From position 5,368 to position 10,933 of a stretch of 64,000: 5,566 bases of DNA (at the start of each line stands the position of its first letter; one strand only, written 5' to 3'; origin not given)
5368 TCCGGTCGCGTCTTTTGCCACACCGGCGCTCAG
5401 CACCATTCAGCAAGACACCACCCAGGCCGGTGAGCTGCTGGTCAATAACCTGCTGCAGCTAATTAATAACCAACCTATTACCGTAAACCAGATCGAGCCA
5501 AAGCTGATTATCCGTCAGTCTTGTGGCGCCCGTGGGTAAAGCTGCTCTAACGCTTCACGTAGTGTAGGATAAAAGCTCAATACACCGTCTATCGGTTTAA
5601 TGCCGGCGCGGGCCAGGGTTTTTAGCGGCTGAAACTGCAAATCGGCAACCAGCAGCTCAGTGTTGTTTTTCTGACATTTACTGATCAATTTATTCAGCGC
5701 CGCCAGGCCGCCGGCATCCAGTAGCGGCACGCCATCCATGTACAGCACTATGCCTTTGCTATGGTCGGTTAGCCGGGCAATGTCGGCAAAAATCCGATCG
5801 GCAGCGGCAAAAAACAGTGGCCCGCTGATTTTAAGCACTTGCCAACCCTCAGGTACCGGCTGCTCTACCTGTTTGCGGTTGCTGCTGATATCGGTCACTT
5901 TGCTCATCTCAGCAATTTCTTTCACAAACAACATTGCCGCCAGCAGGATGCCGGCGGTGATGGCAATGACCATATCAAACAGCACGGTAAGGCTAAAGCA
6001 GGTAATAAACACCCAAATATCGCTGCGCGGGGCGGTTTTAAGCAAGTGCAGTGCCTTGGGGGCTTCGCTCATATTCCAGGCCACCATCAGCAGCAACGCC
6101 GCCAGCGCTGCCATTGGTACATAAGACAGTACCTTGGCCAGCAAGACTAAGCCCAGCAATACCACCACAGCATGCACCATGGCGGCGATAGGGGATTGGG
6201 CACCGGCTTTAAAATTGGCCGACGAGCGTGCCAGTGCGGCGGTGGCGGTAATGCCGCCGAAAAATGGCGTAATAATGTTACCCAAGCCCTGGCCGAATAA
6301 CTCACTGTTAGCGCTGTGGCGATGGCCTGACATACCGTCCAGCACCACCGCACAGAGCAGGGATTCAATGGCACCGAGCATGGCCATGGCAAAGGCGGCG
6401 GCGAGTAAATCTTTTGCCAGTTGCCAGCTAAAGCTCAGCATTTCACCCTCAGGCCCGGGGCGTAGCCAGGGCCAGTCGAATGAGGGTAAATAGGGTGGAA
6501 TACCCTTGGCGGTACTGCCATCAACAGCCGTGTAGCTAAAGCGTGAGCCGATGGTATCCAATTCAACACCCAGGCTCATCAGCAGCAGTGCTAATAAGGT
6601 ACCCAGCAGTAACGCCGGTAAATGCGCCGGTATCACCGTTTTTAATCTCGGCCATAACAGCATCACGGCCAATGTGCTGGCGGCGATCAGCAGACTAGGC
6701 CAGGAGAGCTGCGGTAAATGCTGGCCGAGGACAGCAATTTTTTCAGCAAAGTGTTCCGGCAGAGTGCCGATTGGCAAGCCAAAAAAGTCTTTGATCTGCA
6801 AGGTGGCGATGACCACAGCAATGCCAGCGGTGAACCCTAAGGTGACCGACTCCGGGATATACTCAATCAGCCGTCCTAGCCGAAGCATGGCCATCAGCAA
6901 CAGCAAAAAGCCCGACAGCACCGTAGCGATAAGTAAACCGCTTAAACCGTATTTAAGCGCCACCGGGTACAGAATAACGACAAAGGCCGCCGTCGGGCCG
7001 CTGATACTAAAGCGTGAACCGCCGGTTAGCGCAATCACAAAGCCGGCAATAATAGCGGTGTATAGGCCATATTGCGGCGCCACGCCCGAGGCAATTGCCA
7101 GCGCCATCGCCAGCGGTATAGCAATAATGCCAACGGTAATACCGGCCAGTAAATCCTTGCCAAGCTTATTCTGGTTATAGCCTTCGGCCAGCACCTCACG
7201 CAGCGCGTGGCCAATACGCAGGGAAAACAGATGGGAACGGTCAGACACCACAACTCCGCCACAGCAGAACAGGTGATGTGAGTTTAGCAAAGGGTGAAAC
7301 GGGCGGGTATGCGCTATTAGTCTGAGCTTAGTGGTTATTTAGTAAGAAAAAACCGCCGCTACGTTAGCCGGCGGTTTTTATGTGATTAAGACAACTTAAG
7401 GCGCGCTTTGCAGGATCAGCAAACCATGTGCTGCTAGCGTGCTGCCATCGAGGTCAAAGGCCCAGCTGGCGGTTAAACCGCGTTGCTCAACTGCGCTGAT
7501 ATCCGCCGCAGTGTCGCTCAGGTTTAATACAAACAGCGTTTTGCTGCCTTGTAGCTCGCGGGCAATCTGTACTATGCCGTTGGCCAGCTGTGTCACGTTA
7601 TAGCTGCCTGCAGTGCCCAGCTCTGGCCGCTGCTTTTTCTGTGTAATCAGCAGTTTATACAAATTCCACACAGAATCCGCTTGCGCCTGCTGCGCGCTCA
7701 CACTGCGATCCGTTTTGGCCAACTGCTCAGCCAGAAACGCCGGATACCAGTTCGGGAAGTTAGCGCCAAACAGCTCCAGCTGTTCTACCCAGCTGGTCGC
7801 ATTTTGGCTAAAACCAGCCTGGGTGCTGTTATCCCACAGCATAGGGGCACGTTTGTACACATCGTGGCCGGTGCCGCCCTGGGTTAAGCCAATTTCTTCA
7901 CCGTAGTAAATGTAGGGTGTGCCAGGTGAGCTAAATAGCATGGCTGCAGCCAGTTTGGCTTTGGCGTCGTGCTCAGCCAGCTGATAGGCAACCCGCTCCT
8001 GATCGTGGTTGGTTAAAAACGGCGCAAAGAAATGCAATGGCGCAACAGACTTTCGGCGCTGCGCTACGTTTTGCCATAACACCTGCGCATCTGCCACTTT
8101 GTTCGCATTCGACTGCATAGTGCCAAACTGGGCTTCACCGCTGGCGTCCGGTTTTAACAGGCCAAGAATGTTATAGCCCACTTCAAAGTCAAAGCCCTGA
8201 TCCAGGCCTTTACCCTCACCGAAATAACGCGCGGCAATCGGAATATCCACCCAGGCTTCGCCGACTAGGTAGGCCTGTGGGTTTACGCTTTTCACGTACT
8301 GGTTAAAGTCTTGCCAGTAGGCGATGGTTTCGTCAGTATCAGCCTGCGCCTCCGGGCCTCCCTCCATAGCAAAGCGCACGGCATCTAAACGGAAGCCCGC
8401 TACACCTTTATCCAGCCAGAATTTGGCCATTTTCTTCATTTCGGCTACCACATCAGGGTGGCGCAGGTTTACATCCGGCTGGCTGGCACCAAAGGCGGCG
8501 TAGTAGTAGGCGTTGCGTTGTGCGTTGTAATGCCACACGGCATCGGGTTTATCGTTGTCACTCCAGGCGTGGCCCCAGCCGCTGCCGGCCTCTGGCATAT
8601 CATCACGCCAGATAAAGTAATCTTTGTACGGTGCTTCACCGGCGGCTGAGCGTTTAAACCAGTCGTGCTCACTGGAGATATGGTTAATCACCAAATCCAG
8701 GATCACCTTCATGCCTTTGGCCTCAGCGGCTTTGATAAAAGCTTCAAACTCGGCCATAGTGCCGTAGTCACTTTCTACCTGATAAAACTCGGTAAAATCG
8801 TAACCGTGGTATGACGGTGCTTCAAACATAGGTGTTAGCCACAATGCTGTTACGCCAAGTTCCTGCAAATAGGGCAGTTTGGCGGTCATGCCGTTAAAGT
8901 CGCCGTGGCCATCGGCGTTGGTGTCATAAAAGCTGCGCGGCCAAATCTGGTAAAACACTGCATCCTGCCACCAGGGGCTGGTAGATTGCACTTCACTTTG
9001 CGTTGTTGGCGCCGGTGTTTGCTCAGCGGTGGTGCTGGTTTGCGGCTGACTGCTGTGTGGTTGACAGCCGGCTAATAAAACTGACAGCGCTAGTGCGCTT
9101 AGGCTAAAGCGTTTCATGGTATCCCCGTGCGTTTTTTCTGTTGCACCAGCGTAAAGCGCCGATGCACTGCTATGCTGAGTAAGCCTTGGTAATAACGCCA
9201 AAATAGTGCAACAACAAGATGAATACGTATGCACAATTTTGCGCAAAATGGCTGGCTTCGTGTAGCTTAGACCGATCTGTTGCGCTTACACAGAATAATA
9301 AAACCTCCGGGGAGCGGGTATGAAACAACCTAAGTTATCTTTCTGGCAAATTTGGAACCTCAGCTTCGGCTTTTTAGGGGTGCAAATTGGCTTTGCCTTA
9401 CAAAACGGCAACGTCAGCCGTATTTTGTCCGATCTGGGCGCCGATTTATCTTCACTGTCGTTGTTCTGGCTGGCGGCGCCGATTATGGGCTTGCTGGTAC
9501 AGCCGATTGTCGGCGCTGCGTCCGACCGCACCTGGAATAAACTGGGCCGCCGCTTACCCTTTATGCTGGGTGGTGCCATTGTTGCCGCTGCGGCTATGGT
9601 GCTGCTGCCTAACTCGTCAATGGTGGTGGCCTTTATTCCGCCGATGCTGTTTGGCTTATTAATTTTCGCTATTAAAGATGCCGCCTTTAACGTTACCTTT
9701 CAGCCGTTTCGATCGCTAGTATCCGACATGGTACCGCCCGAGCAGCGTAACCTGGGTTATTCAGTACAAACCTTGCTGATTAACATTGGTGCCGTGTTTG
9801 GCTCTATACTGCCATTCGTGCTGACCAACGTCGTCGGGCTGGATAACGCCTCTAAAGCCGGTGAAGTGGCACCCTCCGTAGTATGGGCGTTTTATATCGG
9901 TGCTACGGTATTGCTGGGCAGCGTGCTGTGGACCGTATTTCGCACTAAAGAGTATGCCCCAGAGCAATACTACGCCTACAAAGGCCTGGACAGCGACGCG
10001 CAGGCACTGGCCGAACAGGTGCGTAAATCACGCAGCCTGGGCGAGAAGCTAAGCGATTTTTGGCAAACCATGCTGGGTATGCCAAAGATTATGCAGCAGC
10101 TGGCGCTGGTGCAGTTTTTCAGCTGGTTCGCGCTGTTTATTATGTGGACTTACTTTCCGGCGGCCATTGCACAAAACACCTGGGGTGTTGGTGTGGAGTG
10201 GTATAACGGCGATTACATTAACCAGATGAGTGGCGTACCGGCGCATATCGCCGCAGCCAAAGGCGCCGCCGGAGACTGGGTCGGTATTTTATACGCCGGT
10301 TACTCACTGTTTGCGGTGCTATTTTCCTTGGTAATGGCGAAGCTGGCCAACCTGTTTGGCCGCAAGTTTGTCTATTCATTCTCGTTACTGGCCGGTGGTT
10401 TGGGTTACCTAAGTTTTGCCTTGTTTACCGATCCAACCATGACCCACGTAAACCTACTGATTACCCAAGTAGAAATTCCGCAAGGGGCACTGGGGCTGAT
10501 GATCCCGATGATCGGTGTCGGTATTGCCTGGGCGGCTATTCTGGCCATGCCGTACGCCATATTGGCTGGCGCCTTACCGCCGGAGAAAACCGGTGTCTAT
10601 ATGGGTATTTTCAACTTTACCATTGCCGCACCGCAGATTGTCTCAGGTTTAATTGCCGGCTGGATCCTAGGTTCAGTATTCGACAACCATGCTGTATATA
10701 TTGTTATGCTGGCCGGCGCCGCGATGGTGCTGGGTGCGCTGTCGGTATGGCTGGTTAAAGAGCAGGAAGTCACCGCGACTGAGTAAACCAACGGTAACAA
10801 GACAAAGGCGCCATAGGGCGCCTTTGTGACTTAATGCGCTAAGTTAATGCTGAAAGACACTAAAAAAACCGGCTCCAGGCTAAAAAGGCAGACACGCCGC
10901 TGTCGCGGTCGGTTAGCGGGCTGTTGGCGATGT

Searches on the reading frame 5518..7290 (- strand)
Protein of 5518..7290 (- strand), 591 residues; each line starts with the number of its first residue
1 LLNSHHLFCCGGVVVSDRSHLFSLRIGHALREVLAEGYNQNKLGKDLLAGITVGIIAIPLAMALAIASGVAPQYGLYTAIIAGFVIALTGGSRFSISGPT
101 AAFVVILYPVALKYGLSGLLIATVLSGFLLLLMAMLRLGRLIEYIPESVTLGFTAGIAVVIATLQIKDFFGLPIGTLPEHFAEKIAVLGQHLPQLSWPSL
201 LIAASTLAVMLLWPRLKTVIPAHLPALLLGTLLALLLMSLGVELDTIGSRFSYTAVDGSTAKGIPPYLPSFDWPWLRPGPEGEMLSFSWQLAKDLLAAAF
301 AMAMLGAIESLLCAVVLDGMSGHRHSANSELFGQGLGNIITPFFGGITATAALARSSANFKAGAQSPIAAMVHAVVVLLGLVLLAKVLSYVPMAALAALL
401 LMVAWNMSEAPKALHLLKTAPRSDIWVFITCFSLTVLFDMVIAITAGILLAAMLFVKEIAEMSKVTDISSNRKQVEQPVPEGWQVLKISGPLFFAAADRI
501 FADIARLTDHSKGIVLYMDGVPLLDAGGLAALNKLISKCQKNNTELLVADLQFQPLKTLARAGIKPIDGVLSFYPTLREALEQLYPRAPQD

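Call 83: search_protein_families(library=pfam, proteins=[window:5518-7290:-], max_evalue=0.00001)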
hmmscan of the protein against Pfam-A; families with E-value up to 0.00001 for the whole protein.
window:5518-7290:- (591 aa): 2 families
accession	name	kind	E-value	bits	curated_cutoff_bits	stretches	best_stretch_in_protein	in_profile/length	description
PF00916.26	Sulfate_transp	-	7.3e-77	259.1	23.2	1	44-428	2-377/380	Sulfate permease family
PF01740.26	STAS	-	8.6e-16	58.1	22.6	1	478-580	5-106/106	STAS domain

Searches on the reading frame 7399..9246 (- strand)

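Call 83: search_protein_families(library=pfam, proteins=[window:7399-9246:-], max_evalue=0.00001)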
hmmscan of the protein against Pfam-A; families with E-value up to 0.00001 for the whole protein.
window:7399-9246:- (616 aa): 1 family
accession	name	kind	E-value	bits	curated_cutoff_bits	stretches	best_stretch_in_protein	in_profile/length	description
PF00128.31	Alpha-amylase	-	1.6e-96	324.8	22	1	100-492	1-410/446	Alpha amylase, catalytic domain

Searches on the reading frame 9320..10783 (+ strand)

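Call 83: search_protein_families(library=pfam, proteins=[window:9320-10783:+], max_evalue=0.00001)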
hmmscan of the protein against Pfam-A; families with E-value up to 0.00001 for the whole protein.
window:9320-10783:+ (488 aa): 2 families
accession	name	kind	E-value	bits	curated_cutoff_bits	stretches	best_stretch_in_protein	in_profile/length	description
PF07690.21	MFS_1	-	5e-27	95.2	33.4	2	14-282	1-228/347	Major Facilitator Superfamily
PF13347.12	MFS_2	-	4.2e-15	55.7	27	1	39-236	28-219/427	MFS/sugar transport protein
